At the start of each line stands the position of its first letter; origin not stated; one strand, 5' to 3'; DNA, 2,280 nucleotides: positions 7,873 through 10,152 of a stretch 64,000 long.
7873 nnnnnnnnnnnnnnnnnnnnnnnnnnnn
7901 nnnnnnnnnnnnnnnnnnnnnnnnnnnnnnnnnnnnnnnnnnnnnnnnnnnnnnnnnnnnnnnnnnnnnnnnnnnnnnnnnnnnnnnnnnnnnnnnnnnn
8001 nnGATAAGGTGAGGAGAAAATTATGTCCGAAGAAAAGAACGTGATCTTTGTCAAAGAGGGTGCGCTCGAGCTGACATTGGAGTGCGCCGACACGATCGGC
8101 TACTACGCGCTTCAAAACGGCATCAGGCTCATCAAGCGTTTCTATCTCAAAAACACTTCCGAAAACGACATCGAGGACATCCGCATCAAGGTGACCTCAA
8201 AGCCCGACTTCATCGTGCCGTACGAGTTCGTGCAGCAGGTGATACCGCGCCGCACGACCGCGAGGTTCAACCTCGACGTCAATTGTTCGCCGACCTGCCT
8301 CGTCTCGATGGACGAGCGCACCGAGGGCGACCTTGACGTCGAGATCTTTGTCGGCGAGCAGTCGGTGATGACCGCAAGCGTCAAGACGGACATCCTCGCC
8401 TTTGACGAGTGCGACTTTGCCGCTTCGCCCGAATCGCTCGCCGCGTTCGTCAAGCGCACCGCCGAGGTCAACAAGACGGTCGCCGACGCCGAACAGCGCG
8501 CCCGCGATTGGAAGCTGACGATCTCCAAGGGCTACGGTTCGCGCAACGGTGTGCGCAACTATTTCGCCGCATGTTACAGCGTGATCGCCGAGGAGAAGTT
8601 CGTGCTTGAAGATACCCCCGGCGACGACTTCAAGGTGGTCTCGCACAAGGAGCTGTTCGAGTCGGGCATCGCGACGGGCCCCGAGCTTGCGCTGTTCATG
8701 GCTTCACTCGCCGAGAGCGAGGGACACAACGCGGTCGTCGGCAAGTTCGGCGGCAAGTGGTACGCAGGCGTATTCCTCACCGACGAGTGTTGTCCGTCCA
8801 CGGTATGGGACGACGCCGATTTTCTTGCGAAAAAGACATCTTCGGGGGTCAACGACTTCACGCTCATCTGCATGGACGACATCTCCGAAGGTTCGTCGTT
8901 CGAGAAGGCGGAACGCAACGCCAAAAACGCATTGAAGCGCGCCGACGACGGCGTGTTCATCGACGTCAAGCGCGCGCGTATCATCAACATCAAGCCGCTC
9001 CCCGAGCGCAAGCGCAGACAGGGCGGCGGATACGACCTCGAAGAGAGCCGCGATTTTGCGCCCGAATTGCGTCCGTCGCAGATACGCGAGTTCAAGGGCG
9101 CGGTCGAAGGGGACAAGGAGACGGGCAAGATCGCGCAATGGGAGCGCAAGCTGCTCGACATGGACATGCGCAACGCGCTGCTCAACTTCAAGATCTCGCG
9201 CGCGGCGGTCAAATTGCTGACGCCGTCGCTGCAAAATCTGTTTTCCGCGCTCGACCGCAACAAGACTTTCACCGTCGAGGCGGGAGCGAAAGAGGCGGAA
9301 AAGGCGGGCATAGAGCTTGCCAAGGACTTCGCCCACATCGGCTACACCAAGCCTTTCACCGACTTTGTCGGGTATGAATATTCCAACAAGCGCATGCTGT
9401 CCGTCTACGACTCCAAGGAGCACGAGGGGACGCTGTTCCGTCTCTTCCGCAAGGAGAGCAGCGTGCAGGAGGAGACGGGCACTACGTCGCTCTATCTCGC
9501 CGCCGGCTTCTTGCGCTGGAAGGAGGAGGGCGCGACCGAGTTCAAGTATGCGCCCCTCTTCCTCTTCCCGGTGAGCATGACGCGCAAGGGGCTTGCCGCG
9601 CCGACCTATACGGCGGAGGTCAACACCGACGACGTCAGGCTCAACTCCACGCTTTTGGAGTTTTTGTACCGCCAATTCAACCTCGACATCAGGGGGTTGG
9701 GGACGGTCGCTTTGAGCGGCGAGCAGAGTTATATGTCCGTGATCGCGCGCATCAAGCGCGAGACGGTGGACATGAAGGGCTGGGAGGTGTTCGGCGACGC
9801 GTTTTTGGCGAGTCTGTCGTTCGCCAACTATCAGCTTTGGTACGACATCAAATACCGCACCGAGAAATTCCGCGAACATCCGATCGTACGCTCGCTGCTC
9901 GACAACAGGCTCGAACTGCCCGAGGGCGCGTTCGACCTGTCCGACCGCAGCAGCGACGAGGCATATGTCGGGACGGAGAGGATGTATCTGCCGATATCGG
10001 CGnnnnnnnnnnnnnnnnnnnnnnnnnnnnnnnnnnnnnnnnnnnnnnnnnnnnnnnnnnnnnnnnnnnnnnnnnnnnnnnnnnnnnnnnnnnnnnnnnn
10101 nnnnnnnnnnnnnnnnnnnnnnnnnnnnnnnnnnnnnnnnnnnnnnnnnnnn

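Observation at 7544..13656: ComEB-type deaminase tightly followed by a 1877-aa Upf1-like helicase with an endonuclease-fold domain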

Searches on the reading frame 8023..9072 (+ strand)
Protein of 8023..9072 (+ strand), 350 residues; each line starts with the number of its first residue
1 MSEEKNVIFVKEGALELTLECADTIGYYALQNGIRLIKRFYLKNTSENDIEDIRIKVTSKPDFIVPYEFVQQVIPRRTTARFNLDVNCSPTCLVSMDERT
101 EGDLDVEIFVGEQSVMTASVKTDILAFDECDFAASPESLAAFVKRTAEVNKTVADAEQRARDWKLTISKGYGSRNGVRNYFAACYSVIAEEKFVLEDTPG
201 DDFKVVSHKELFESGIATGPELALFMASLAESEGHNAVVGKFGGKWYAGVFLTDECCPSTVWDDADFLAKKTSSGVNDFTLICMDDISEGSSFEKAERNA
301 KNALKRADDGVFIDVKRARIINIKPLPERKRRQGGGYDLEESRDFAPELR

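Call 75: predict_structure(alignment_id=A5)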
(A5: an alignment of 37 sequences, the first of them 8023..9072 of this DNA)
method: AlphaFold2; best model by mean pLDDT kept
length: 350 residues; sequences in the alignment: 37
mean_pLDDT: 94.3   pTM: 0.90
mean pLDDT of the five models: 94.3, 94.1, 94.1, 94.1, 94.0
residues with pLDDT >= 90: 319; 70-90: 24; 50-70: 4; < 50: 3
segments of 3 or more residues with pLDDT < 50: 1-3
pLDDT, mean of each block of 10 residues (from residue 1): 71 95 95 95 98 98 97 97 96 95 98 97 96 94 97 97 95 95 97 92 94 96 98 97 96 95 92 84 95 97 93 97 95 91 84
secondary structure, 60 per line:
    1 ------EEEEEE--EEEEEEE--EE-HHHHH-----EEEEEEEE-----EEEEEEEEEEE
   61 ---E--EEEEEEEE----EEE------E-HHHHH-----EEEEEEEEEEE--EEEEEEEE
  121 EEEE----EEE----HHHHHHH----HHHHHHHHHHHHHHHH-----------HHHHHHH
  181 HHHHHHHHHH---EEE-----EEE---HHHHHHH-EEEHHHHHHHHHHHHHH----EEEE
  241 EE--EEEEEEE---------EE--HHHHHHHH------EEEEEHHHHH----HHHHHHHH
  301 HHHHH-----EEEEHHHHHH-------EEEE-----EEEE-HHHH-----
elements in order: E7-12 E15-21 H27-31 E37-44 E50-60 E67-74 E79-81 H90-94 E100-110 E113-124 E129-131 H136-142 H147-162 H174-190 E194-196 E202-204 H208-214 E216-218 H219-232 E237-242 E245-251 H265-272 E279-283 H284-288 H293-305 E311-314 H315-320 E328-331 E337-340 H342-345

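Call 78: fold_search(model_id=the predicted structure, library=pdb)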
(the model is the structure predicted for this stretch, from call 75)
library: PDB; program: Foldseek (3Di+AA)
matches with E <= 10: 1633; with E <= 0.001: 8
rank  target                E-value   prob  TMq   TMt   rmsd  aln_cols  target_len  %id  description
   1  4cu6                  4.0e-04  0.96  0.20  0.09  16.7       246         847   10  Unravelling the multiple functions of the architecturally intricate Streptococcus pneumoniae beta-galactosidase, BgaA (released 2014-08-20)
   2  4cuc_A                4.3e-04  0.96  0.20  0.10  16.4       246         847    8  Unravelling the multiple functions of the architecturally intricate Streptococcus pneumoniae beta-galactosidase, BgaA. (released 2014-08-20)
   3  9u61_D                6.0e-04  0.90  0.17  0.08  18.4       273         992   12  CP/MBL pathways C3 convertase C4b2a and C3 complex (released 2026-01-14)
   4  5dmy_B                6.3e-04  0.97  0.21  0.10  15.9       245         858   13  Beta-galactosidase - construct 33-930 (released 2016-10-05)
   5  8cem_B                7.5e-04  0.92  0.18  0.08  19.0       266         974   11  Structure of bovine native C3, re-refinement (released 2023-04-05)
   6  8fia_A                8.4e-04  0.97  0.17  0.04  15.7       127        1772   12  The structure of fly Teneurin self assembly (released 2023-05-03)
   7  5t99_A                8.9e-04  0.96  0.19  0.10  16.6       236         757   10  Crystal structure of BuGH2Awt in complex with Galactoisofagomine (released 2017-09-13)
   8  5t98_B                9.9e-04  0.96  0.19  0.10  16.6       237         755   10  Crystal structure of BuGH2Awt (released 2017-09-13)
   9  8cem_A                1.1e-03  0.99  0.23  0.09  14.7       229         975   12  Structure of bovine native C3, re-refinement (released 2023-04-05)
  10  9fyn                  1.2e-03  1.00  0.19  0.09   3.7        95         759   12  Lacto-N-biosidase from Trueperella pyogenes (released 2024-10-09)
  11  8j8v_A                1.3e-03  0.99  0.20  0.19  12.2       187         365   10  Structure of beta-arrestin2 in complex with D6Rpp (Local Refine) (released 2023-12-27)
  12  7p4l_C                1.4e-03  1.00  0.22  0.16   8.8       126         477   15  Crystal structure of the trimeric ectodomain of archaeal Fusexin1 (Fsx1) (released 2022-07-13)
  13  7nit_D                1.5e-03  0.97  0.21  0.07  16.0       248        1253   10  X-ray structure of a multidomain BbgIII from Bifidobacterium bifidum (released 2021-12-22)
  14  7p4l_B                1.6e-03  1.00  0.21  0.16   8.8       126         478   15  Crystal structure of the trimeric ectodomain of archaeal Fusexin1 (Fsx1) (released 2022-07-13)
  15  6quc_A                1.6e-03  0.97  0.22  0.10  15.9       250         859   10  Truncated beta-galactosidase III from Bifidobacterium bifidum (released 2020-03-18)
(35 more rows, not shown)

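Call 82: search_protein_representatives(protein=window:8023-9072:+)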
Query: 350 residues. Proteins with E-value up to 0.001 (for the whole library): 757; up to 1e-10: 292; up to 1e-30: 10. The best 150 are listed.
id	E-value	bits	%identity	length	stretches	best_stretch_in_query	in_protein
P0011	5.0e-87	308.5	45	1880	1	12-346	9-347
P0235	1.9e-86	306.6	47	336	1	14-331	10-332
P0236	9.7e-86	304.3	43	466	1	14-346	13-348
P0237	2.0e-57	211.2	34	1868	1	15-347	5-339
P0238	2.5e-50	187.9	46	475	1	139-346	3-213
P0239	1.4e-44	168.9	38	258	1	15-258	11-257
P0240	3.2e-38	148.0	34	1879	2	16-350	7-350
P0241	2.3e-36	141.9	38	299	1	15-233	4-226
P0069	1.9e-34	135.6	30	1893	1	16-345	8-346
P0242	7.1e-31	123.9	32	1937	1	18-345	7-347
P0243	1.3e-30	123.0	31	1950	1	21-345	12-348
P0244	3.5e-30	121.6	31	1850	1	15-346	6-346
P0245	8.3e-30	120.4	54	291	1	223-346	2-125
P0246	3.8e-28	114.9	30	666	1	12-340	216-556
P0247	1.3e-27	113.1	30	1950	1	24-335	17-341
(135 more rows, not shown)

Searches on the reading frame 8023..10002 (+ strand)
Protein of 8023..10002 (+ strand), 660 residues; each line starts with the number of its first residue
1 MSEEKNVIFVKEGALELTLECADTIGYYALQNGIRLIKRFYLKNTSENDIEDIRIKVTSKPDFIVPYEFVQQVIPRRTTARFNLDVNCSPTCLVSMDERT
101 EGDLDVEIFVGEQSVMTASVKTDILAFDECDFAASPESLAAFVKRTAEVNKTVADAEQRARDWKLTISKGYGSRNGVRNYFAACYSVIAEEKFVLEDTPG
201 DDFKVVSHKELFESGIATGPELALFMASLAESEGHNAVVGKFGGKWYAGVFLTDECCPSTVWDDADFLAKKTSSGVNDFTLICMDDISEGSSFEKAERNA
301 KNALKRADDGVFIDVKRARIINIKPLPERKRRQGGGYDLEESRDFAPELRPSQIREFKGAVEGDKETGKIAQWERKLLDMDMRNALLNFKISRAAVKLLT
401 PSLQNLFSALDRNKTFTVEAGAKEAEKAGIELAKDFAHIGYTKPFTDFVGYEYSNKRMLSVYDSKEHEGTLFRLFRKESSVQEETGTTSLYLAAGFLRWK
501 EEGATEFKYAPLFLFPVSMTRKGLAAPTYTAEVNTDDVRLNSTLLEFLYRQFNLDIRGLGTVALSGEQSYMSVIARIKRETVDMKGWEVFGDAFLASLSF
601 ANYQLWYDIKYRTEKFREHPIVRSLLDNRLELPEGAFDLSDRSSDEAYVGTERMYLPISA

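Call 65: predict_structure(alignment_id=A3)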
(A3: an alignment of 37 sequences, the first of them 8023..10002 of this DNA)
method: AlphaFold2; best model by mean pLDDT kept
length: 660 residues; sequences in the alignment: 37
mean_pLDDT: 83.4   pTM: 0.62
mean pLDDT of the five models: 83.4, 82.9, 82.4, 81.9, 81.2
residues with pLDDT >= 90: 303; 70-90: 275; 50-70: 36; < 50: 46
segments of 3 or more residues with pLDDT < 50: 1-4, 349-367, 638-650, 652-660
pLDDT, mean of each block of 10 residues (from residue 1): 62 89 91 89 93 92 89 91 87 89 93 90 93 90 93 94 89 92 95 86 89 92 96 94 93 90 87 82 91 93 87 93 89 77 69 35 40 54 78 91 91 92 78 79 85 89 90 92 84 93 83 94 84 91 86 79 83 88 85 92 75 74 68 53 45 43
secondary structure, 60 per line:
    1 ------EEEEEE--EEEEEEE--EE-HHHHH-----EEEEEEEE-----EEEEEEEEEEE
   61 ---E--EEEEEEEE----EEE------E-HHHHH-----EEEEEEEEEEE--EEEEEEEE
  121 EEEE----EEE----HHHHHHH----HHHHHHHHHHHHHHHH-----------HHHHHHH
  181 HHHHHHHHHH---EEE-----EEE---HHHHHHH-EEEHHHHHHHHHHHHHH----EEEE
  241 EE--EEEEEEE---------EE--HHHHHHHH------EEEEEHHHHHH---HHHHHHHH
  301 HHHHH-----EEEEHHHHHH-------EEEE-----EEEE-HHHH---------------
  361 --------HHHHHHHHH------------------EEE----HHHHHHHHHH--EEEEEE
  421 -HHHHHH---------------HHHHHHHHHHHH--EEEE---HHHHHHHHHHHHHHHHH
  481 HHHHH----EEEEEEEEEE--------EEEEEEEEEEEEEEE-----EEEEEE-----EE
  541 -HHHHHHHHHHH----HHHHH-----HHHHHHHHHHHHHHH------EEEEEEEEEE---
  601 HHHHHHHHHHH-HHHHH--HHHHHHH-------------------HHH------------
elements in order: E7-12 E15-21 H27-31 E37-44 E50-60 E67-74 E79-81 H90-94 E100-110 E113-124 E129-131 H136-142 H147-162 H174-190 E194-196 E202-204 H208-214 E216-218 H219-232 E237-242 E245-251 H265-272 E279-283 H284-289 H293-305 E311-314 H315-320 E328-331 E337-340 H342-345 H369-377 E396-398 H403-412 E415-420 H422-427 H443-454 E457-460 H464-485 E490-499 E508-522 E528-533 H542-552 H557-561 H567-581 E588-597 H601-611 H613-617 H620-626

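Call 68: fold_search(model_id=the predicted structure, library=pdb)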
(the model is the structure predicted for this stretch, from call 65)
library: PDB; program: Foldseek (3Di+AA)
matches with E <= 10: 1302; with E <= 0.001: 0
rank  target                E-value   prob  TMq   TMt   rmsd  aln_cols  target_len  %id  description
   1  8cem_A                1.6e-03  0.44  0.13  0.10  30.1       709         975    9  Structure of bovine native C3, re-refinement (released 2023-04-05)
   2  8cem_B                1.6e-03  0.35  0.13  0.10  31.1       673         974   10  Structure of bovine native C3, re-refinement (released 2023-04-05)
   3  9u61_D                2.6e-03  0.99  0.13  0.09  16.9       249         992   11  CP/MBL pathways C3 convertase C4b2a and C3 complex (released 2026-01-14)
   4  2wii_B                3.9e-03  0.35  0.13  0.10  36.8       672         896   11  Complement C3b in complex with factor H domains 1-4 (released 2009-06-09)
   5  8csw                  4.2e-03  1.00  0.11  0.11   7.2       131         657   11  Local refinement of protein 4.2 in Class 2 of erythrocyte ankyrin-1 complex (released 2022-07-20)
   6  7p4l_C                5.4e-03  1.00  0.12  0.16   8.9       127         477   12  Crystal structure of the trimeric ectodomain of archaeal Fusexin1 (Fsx1) (released 2022-07-13)
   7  5fob_B                5.4e-03  0.30  0.13  0.10  37.3       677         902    8  Crystal Structure of Human Complement C3b in complex with Smallpox Inhibitor of Complement (SPICE) (released 2016-04-06)
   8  2q3z_A                5.7e-03  0.60  0.13  0.13  18.6       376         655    9  Transglutaminase 2 undergoes large conformational change upon activation (released 2007-10-23)
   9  7p4l_B                6.3e-03  1.00  0.12  0.16   8.9       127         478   12  Crystal structure of the trimeric ectodomain of archaeal Fusexin1 (Fsx1) (released 2022-07-13)
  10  5fo9_B                6.3e-03  0.28  0.13  0.10  38.6       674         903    9  Crystal Structure of Human Complement C3b in Complex with CR1 (CCP15- 17) (released 2016-04-06)
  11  1rho_C                6.6e-03  1.00  0.11  0.45   8.9       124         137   10  STRUCTURE OF RHO GUANINE NUCLEOTIDE DISSOCIATION INHIBITOR (released 1997-10-15)
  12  7qjk_BBB              6.6e-03  1.00  0.11  0.40   6.2       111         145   11  Crystal structure of PDE6D in complex with Compound-2 (released 2022-01-26)
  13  1ksj_B                6.6e-03  0.99  0.11  0.38   8.1       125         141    9  Complex of Arl2 and PDE delta, Crystal Form 2 (SeMet) (released 2002-05-08)
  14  2i07_B                6.6e-03  0.23  0.12  0.09  37.7       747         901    9  Human Complement Component C3b (released 2006-10-24)
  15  6fb3_A                6.9e-03  0.84  0.10  0.04  15.7       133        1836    9  Teneurin 2 Partial Extracellular Domain (released 2018-03-28)
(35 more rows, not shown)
